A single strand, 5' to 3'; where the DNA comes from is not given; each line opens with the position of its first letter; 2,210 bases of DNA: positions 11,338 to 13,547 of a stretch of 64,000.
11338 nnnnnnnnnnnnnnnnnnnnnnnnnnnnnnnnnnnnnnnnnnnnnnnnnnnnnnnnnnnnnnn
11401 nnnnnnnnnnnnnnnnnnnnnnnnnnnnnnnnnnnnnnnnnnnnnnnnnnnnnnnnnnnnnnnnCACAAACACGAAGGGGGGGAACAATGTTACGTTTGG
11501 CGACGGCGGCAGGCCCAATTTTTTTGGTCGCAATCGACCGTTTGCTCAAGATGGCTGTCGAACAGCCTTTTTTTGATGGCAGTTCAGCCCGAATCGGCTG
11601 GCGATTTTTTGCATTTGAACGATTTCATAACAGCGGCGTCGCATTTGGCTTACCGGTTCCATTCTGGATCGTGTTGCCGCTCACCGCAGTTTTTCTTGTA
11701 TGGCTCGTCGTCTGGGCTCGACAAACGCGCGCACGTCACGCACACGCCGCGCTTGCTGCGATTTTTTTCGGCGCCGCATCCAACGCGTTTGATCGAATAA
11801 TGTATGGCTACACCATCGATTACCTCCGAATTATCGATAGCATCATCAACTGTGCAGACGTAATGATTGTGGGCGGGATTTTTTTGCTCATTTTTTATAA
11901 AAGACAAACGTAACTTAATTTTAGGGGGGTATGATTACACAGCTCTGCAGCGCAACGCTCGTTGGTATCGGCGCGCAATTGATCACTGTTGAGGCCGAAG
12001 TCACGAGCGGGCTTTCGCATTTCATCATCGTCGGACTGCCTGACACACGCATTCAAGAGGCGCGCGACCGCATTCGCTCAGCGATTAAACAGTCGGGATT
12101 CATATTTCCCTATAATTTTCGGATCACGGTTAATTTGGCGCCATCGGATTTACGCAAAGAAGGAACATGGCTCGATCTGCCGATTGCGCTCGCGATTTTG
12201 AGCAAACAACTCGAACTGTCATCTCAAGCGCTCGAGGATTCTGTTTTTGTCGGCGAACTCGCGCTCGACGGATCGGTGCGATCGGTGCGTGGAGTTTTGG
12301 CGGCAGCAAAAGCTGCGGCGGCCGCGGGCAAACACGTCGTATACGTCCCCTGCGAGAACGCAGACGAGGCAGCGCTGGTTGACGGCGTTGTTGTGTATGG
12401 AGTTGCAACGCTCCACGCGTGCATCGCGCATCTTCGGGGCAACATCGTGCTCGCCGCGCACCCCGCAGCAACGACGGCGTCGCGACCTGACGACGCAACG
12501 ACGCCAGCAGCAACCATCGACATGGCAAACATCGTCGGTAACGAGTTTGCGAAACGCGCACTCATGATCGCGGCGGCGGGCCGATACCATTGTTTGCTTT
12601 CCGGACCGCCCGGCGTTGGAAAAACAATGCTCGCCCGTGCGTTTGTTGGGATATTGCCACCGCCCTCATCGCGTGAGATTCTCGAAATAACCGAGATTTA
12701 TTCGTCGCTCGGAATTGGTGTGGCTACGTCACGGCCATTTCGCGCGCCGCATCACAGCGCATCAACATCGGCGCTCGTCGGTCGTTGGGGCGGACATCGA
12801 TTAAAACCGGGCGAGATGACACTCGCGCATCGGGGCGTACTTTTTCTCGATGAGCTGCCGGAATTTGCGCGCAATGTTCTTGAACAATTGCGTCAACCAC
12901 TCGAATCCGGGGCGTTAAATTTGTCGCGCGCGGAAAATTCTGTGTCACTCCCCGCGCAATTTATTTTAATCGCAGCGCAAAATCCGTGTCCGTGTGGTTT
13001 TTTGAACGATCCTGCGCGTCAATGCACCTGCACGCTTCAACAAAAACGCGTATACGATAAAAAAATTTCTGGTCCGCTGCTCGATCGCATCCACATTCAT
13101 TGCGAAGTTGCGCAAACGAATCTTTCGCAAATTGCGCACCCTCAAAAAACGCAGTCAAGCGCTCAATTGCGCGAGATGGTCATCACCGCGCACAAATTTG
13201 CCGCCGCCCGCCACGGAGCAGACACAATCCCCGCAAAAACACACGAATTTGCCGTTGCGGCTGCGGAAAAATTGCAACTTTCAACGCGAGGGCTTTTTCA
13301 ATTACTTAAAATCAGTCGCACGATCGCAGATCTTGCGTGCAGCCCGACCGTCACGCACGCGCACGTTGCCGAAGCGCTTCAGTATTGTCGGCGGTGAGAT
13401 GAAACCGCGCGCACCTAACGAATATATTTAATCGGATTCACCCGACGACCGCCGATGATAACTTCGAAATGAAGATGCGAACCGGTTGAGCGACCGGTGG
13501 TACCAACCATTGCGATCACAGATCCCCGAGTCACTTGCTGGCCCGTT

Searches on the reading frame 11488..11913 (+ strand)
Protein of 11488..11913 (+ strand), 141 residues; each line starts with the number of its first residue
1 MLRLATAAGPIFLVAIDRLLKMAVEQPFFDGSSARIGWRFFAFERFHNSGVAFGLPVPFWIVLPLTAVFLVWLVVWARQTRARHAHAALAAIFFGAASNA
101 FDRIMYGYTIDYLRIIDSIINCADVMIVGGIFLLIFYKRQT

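Call 30: search_protein_families(library=pfam, proteins=[window:11488-11913:+])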
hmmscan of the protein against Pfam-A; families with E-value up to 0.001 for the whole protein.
window:11488-11913:+ (141 aa): 1 family
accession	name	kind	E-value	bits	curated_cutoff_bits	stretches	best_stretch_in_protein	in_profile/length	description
PF01252.23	Peptidase_A8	-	3.6e-22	79.5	25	1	11-136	3-138/142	Signal peptidase (SPase) II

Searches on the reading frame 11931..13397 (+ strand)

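Call 30: search_protein_families(library=pfam, proteins=[window:11931-13397:+])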
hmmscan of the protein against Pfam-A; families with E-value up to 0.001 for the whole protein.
window:11931-13397:+ (488 aa): 10 families
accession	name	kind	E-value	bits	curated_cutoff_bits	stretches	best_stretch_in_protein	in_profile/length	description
PF01078.27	Mg_chelatase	-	5.3e-78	261.6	20.3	1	197-398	1-204/207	Magnesium chelatase, subunit ChlI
PF13541.12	ChlI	-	1.2e-38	132.1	27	1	20-143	1-121/121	Subunit ChlI of Mg-chelatase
PF13335.12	Mg_chelatase_C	-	3.9e-14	53.4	26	1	409-485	3-93/94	Magnesium chelatase, subunit ChlI C-terminal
PF07728.20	AAA_5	-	1.8e-08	34.9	22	1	220-354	1-125/139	AAA domain (dynein-related subfamily)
PF00493.29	MCM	-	6.2e-07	29.2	23.3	1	216-354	55-175/224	MCM P-loop domain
PF00004.35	AAA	-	7.1e-06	26.9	21.2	1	221-316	1-73/131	ATPase family associated with various cellular activities (AAA)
PF00158.32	Sigma54_activat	-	2.1e-05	24.7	20.2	0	288-350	81-141/168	Sigma-54 interaction domain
PF13401.12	AAA_22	-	0.00015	22.5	27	1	217-324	4-108/130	AAA domain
PF05496.18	RuvB_N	-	0.00023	21.4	27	0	219-236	34-51/159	Holliday junction DNA helicase RuvB P-loop domain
PF13191.12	AAA_16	-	0.00052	21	32.6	0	214-242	19-48/167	AAA ATPase domain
